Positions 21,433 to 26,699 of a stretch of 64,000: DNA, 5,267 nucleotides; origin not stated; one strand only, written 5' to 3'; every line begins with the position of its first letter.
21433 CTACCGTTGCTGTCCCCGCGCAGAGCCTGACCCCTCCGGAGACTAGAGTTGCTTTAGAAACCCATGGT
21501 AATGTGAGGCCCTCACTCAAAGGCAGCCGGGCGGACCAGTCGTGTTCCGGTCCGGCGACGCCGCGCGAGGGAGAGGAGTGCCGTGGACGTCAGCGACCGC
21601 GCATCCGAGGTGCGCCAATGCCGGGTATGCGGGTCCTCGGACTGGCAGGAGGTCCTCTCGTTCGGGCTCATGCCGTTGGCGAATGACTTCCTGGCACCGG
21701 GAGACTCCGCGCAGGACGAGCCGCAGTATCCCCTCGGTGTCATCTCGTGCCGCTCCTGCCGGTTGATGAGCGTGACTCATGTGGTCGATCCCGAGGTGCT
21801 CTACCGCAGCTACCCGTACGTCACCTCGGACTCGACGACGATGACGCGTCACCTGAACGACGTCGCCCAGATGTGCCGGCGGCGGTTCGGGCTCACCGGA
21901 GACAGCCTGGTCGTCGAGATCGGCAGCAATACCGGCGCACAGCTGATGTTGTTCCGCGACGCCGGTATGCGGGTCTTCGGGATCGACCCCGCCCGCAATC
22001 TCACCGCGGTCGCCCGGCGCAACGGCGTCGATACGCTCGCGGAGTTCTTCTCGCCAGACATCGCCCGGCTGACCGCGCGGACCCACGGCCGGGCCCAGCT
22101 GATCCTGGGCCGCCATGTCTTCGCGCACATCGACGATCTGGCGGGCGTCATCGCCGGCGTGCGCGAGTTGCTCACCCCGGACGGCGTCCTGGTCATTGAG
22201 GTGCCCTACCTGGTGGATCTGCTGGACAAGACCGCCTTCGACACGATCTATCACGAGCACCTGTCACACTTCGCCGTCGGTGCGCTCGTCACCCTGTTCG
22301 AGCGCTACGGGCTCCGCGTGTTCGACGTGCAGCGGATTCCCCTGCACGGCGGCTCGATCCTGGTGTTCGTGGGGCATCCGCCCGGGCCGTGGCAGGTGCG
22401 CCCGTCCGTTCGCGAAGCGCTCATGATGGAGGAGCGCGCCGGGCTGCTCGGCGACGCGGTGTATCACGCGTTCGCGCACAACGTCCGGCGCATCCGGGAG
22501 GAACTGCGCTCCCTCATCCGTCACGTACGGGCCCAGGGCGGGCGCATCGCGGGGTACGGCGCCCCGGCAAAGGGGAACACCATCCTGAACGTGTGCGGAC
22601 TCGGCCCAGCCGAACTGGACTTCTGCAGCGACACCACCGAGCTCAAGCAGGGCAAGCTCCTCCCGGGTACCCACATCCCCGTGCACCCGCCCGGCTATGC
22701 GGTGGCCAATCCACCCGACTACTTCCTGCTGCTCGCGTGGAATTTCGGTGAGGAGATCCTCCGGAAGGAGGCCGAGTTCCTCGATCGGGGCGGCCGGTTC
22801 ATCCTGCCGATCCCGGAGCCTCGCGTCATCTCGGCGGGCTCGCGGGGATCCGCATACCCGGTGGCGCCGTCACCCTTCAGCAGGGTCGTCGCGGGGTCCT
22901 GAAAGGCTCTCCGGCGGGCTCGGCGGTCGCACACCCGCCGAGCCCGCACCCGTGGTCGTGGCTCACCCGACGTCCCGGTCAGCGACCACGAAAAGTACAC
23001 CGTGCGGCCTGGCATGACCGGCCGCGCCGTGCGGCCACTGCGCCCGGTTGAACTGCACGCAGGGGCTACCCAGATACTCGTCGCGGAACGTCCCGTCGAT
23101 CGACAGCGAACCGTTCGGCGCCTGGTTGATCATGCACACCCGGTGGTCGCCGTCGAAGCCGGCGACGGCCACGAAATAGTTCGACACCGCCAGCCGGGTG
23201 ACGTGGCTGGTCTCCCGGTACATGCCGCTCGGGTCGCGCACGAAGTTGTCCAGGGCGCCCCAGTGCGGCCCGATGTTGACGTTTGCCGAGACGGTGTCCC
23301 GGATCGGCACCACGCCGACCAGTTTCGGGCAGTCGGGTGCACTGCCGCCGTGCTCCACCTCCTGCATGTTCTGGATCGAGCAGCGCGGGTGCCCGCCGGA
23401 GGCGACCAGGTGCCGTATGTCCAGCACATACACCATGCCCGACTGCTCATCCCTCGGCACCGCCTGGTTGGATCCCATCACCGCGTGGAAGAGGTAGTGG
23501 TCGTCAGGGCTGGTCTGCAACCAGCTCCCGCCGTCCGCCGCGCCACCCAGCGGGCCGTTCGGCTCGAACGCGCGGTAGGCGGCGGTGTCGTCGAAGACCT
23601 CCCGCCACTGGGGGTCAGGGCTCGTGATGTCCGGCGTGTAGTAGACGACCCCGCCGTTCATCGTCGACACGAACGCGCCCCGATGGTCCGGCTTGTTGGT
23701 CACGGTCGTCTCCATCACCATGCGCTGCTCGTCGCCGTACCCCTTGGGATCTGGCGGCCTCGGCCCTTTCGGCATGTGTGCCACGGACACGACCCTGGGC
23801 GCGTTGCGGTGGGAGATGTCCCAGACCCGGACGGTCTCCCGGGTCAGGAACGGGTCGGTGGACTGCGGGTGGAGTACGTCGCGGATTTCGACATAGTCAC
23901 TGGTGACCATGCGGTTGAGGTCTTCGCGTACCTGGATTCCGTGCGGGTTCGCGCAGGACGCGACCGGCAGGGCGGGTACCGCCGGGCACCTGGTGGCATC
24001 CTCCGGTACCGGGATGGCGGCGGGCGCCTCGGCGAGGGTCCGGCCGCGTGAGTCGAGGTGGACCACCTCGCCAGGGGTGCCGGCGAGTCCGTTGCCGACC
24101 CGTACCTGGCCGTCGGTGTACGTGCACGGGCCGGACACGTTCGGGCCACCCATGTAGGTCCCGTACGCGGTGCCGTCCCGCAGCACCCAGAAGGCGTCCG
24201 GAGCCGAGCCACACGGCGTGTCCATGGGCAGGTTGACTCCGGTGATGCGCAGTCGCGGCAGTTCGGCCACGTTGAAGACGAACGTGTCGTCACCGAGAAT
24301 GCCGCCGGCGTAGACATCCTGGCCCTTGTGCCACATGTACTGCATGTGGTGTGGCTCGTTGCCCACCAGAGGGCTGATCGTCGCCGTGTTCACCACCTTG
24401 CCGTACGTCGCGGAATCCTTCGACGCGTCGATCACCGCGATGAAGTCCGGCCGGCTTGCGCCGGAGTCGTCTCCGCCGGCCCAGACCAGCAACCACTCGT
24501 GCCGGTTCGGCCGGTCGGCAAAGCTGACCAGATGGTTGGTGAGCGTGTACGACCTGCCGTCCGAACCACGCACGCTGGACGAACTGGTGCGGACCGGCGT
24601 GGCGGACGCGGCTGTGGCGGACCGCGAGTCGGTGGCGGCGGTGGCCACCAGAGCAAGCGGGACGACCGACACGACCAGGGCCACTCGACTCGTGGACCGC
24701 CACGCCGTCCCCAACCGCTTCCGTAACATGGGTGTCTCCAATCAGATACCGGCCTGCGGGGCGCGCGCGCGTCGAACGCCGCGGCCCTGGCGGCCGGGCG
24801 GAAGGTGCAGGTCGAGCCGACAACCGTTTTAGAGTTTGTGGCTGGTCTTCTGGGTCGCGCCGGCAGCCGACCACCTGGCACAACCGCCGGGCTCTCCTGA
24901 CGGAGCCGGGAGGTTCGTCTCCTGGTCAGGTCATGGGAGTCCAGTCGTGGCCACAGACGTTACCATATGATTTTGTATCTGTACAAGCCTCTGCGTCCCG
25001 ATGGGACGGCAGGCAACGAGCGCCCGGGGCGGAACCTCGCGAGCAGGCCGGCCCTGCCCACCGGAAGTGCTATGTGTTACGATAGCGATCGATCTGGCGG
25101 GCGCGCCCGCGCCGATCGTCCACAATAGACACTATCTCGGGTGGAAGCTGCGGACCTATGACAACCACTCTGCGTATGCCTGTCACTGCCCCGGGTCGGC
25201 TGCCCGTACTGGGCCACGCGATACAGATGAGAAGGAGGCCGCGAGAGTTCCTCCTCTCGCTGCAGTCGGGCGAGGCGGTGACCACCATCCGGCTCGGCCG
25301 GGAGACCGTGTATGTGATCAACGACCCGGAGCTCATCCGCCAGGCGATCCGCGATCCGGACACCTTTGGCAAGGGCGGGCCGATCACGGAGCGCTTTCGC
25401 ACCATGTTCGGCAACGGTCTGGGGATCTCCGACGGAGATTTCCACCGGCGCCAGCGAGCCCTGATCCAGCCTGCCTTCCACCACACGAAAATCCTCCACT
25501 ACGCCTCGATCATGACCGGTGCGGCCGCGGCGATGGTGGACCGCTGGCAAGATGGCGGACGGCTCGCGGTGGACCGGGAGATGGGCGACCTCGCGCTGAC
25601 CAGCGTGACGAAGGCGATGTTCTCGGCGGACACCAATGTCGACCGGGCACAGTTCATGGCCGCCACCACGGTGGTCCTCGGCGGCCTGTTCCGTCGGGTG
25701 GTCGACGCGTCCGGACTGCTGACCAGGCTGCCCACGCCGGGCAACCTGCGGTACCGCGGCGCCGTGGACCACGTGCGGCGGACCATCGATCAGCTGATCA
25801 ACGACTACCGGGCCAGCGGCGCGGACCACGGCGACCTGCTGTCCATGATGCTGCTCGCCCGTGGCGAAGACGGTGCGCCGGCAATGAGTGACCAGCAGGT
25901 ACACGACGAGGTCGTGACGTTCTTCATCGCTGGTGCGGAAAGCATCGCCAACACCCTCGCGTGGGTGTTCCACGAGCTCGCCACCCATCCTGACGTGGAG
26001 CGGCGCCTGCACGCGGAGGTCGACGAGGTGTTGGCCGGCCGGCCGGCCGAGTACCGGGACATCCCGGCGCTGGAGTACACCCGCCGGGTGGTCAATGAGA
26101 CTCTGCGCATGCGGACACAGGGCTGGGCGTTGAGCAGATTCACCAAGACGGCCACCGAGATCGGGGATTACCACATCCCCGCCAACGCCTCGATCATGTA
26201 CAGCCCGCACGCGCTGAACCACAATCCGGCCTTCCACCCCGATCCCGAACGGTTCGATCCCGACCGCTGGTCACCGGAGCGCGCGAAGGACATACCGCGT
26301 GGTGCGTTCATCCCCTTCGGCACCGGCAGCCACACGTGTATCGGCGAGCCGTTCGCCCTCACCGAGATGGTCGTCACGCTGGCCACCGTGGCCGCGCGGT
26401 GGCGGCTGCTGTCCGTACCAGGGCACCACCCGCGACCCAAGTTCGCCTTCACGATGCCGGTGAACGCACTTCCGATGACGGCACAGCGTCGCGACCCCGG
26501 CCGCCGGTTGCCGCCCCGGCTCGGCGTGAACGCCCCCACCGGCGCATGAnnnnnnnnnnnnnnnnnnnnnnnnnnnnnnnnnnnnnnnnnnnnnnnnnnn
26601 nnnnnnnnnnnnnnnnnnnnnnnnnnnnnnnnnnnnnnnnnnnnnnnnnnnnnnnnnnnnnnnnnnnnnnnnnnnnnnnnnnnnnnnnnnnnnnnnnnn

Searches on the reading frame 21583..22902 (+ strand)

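Call 75: search_protein_families(library=pfam, proteins=[window:21583-22902:+], max_evalue=0.001)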
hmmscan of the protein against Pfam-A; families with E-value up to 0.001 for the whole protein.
window:21583-22902:+ (439 aa): 5 families
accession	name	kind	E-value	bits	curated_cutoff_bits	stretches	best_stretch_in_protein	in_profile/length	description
PF08484.17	Methyltransf_14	-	3.8e-52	176.7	23.5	1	253-411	1-160/160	C-methyltransferase C-terminal domain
PF08421.16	Methyltransf_13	-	1.2e-19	70.7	31.3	1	13-74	1-62/62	Putative zinc binding domain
PF13489.12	Methyltransf_23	-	7.1e-16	58.8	27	1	110-246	26-161/164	Methyltransferase domain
PF08241.18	Methyltransf_11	-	9.2e-09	36.3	21.2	1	112-205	2-95/95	Methyltransferase domain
PF08242.18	Methyltransf_12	-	7.8e-08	33.4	30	1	111-203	1-98/98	Methyltransferase domain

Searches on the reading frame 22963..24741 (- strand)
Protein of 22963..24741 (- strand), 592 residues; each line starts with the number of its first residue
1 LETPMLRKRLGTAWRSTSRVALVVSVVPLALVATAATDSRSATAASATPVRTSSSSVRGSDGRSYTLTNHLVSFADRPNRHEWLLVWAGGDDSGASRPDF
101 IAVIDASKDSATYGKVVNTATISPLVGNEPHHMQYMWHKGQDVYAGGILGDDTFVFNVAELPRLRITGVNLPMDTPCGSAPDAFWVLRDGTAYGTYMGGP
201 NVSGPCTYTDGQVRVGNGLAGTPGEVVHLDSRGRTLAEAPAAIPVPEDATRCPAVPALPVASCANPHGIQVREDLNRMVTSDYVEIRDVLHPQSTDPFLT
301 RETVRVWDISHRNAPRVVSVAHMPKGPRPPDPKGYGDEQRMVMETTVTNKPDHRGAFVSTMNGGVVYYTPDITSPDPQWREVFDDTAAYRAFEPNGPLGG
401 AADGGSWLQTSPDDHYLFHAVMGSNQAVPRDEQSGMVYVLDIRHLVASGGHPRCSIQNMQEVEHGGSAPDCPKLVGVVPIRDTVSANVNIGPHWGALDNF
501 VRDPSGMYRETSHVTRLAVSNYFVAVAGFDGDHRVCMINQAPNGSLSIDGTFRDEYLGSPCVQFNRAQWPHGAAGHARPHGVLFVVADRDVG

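Call 74: search_protein_families(library=pfam, proteins=[window:22963-24741:-], max_evalue=0.001)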
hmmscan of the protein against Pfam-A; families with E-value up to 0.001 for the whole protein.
window:22963-24741:- (592 aa): 1 family
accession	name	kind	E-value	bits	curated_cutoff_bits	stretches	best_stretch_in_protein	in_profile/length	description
PF05694.17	SBP56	-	0.0001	21.7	34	1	85-134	23-71/453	56kDa selenium binding protein (SBP56)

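Call 98: search_protein_families(library=ncbifam, proteins=[window:22963-24741:-], max_evalue=0.001)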
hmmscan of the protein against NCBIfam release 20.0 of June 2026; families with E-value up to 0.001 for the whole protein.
window:22963-24741:- (592 aa): 1 family
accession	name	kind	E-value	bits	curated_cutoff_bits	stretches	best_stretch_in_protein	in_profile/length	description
NF052453.1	MthilOxMtoX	equivalog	7.3e-06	24.7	650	1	81-162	19-97/408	methanethiol oxidase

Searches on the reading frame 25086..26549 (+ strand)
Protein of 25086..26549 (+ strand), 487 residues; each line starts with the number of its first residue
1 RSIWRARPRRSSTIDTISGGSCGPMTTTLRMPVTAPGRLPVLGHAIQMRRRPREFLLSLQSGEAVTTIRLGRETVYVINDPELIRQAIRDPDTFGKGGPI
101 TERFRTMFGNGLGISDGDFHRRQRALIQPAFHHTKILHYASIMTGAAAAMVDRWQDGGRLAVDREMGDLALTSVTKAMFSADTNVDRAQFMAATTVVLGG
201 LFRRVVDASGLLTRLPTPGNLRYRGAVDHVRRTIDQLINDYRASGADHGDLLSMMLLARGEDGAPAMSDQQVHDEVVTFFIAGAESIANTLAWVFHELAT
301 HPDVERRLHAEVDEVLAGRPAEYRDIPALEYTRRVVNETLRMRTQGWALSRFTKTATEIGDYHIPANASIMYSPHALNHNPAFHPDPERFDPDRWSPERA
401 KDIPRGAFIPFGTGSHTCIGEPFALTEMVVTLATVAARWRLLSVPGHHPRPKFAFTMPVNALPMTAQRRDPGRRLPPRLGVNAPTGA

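Call 19: search_protein_families(library=pfam, proteins=[window:25086-26549:+], max_evalue=0.001)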
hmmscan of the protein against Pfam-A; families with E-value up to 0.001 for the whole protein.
window:25086-26549:+ (487 aa): 1 family
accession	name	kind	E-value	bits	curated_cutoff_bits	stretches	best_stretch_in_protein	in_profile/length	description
PF00067.27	p450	-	4.8e-78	263.4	22.8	1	36-455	4-448/462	Cytochrome P450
